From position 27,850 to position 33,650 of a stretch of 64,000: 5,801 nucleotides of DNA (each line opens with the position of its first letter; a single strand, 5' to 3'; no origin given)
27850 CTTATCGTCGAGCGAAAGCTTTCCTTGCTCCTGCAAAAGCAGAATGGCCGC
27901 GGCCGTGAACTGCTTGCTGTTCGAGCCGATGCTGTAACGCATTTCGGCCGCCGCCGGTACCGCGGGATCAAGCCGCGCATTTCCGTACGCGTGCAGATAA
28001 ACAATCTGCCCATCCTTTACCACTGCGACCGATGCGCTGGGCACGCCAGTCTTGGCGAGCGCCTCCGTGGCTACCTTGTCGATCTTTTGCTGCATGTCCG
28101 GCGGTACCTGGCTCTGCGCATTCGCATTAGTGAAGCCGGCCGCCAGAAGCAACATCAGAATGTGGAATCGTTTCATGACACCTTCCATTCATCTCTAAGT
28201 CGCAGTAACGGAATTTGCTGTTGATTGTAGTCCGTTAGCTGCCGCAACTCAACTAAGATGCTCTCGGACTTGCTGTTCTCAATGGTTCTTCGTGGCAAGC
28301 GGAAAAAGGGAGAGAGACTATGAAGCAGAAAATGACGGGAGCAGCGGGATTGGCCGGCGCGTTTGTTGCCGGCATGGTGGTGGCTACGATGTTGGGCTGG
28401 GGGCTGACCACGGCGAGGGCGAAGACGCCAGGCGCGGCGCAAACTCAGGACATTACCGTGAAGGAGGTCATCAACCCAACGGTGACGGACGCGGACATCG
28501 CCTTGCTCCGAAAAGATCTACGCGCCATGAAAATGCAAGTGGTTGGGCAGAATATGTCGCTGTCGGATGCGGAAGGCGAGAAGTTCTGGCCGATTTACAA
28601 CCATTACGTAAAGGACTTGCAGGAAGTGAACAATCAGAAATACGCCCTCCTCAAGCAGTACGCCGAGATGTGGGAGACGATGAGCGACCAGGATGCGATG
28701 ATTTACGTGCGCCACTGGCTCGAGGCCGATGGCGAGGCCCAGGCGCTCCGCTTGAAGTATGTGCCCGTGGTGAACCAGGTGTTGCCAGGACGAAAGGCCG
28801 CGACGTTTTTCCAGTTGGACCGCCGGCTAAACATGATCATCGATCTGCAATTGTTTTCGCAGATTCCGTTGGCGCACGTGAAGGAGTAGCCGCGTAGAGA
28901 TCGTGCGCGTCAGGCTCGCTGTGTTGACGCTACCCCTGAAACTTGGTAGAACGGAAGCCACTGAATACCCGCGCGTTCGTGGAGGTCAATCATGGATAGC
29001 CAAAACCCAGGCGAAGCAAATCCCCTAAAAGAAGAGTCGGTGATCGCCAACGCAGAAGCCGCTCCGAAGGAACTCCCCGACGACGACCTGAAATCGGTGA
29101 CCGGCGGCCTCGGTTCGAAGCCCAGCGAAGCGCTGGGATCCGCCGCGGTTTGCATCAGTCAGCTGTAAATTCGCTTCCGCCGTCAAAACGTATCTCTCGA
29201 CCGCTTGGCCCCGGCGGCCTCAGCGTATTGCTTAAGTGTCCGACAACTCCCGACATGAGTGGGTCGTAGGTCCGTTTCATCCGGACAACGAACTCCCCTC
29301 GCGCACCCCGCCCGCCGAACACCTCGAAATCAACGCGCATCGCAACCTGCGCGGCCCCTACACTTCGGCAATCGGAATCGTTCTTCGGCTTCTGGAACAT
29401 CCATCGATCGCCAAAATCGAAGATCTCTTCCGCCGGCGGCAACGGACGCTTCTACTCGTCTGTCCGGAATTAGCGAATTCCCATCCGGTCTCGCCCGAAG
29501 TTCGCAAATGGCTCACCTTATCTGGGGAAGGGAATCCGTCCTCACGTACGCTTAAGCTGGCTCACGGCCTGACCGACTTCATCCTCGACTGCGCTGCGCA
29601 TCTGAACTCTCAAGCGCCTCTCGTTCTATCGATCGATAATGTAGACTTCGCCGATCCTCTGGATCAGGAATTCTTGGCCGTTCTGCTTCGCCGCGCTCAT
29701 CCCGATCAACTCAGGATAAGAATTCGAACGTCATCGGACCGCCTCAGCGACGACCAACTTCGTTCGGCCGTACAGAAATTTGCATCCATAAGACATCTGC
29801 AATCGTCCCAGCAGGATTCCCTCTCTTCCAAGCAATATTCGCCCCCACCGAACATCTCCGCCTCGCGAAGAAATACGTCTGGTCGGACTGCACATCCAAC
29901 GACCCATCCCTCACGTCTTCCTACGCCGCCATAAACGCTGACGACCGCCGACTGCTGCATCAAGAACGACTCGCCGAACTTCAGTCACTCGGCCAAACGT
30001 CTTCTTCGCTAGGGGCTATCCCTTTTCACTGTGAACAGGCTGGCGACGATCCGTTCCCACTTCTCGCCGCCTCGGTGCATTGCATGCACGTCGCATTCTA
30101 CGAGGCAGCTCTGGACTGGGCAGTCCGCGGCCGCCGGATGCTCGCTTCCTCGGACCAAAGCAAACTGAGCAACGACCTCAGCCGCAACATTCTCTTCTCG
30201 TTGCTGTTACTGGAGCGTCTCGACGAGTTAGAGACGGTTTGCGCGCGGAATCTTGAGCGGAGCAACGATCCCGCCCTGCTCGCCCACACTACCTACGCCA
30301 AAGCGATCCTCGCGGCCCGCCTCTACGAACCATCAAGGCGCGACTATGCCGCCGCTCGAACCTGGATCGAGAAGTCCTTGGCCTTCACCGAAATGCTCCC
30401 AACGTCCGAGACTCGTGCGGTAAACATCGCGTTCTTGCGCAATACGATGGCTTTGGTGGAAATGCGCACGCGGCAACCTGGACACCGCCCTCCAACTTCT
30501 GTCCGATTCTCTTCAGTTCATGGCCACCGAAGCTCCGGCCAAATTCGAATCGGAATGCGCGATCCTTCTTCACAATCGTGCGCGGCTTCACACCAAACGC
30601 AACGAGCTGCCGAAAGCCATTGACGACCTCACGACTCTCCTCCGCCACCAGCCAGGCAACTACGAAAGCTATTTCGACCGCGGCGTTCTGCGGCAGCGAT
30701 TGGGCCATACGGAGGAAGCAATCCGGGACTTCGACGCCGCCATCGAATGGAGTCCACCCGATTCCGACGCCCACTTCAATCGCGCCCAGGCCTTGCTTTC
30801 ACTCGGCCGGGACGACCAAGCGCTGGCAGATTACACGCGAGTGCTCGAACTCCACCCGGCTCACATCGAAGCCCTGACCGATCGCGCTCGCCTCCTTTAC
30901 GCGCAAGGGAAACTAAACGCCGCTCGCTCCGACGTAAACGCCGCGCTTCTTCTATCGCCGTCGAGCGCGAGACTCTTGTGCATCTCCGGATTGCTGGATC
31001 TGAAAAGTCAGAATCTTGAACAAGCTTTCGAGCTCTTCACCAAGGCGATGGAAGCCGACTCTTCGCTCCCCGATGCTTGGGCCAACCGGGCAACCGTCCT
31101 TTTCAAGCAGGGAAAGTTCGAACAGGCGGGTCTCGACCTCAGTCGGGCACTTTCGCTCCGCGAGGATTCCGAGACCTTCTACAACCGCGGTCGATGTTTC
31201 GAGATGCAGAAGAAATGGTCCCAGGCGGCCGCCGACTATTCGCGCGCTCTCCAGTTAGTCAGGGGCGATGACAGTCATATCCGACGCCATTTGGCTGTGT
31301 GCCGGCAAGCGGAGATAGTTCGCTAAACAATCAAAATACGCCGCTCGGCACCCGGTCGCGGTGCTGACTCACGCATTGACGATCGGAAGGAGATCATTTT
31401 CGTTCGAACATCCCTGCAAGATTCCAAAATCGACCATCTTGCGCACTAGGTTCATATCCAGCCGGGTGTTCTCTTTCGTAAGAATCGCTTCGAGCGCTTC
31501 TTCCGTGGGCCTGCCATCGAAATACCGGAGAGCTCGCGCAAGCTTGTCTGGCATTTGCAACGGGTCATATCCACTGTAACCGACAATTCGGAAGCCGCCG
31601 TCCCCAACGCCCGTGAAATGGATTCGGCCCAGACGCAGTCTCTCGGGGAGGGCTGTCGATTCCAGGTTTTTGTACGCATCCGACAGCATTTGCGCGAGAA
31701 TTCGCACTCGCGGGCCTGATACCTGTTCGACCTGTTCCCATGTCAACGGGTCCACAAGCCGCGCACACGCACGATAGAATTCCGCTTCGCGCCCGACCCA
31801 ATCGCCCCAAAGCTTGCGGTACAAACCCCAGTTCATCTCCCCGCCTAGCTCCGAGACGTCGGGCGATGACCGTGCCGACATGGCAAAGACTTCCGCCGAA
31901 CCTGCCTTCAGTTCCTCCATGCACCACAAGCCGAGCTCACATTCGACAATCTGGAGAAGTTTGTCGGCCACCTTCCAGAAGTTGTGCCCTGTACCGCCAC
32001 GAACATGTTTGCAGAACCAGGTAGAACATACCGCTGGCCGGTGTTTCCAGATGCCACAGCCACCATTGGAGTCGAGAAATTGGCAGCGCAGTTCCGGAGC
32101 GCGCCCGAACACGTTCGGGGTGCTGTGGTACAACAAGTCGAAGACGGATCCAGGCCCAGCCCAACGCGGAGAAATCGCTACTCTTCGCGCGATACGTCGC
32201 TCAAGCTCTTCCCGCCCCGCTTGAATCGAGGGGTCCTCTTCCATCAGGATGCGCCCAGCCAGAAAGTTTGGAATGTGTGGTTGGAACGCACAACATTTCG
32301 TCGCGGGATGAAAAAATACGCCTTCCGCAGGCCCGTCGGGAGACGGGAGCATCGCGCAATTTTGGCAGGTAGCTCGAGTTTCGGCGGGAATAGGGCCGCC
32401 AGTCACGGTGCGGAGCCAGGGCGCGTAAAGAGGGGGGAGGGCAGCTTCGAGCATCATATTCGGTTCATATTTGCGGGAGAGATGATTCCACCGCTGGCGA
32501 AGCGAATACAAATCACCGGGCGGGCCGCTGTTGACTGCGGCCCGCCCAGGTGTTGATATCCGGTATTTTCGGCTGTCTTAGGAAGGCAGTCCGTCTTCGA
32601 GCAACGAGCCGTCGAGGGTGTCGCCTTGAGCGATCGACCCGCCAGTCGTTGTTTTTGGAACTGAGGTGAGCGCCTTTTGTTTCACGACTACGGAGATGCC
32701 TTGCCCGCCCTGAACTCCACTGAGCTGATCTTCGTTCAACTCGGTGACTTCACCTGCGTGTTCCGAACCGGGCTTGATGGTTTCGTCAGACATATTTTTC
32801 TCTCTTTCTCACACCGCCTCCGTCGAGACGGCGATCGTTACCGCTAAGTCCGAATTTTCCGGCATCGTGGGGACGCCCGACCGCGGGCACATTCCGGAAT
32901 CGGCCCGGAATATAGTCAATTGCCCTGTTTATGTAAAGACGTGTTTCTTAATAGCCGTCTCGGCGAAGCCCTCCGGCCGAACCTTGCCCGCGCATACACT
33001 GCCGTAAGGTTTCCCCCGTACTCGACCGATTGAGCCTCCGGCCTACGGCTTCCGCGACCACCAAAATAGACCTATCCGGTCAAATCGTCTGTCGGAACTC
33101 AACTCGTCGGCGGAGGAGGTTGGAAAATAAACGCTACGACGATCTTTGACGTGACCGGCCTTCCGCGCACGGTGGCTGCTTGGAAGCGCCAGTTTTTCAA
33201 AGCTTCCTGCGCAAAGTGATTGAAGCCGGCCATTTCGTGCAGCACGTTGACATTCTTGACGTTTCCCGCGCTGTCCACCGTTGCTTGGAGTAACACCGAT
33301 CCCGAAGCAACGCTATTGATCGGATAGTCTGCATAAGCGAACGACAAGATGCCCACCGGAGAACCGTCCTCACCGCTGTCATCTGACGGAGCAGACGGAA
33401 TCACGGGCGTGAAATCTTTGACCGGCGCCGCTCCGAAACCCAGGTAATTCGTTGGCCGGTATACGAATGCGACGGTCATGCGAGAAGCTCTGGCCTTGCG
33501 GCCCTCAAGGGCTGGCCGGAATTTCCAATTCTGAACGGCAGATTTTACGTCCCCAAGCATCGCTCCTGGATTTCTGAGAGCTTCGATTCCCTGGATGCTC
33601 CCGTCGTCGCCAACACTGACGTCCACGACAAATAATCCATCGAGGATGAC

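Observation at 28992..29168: Unannotated 58-aa ORF (peptide A) with strong SD, hidden under a longer antisense ORF in the track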

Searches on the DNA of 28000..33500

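Call 73: search_rna_families(source=window, start=28000, end=33500, threshold=evalue, max_evalue=1)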
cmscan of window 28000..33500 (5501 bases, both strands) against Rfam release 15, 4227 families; matches with E-value up to 1: 0.
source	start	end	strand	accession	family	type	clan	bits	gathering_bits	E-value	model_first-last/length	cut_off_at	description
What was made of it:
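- Tried and rejected: No Rfam match at E<=1 in 28000-33500 (call 73).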

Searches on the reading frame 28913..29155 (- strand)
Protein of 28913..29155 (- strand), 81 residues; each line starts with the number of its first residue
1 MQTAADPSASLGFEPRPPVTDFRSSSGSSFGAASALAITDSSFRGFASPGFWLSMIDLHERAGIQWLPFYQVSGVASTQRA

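Call 89: search_protein_families(library=pfam, proteins=[window:28913-29155:-], max_evalue=1)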
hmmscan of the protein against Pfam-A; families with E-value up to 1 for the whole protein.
window:28913-29155:- (81 aa): 0 families

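Call 90: list_cluster_members(proteins=[window:28913-29155:-, window:28992-29165:+, P0004, window:32581-32793:-])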
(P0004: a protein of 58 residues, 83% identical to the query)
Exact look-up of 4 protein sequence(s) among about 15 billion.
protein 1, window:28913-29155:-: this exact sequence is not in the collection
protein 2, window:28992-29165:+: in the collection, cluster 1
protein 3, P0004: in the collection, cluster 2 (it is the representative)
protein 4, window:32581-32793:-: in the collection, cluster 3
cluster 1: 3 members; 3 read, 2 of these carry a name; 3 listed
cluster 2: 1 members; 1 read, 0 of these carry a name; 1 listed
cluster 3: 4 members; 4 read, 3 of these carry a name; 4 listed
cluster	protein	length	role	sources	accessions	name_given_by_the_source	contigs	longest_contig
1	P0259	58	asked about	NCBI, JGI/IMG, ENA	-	-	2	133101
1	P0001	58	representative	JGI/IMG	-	hypothetical protein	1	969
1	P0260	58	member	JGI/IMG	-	hypothetical protein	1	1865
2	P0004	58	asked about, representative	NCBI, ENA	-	-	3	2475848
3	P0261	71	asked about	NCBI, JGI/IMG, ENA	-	-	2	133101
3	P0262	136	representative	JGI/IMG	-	hypothetical protein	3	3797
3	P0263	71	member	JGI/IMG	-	hypothetical protein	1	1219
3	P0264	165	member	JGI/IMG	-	hypothetical protein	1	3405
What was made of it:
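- Checked: The exact 58-aa sequence is a called gene ('hypothetical protein') in NCBI/JGI/ENA records, whereas the antisense 81-aa product is absent from that collection (call 90).
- It has no family match (call 89) and was never called as a gene (call 90).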
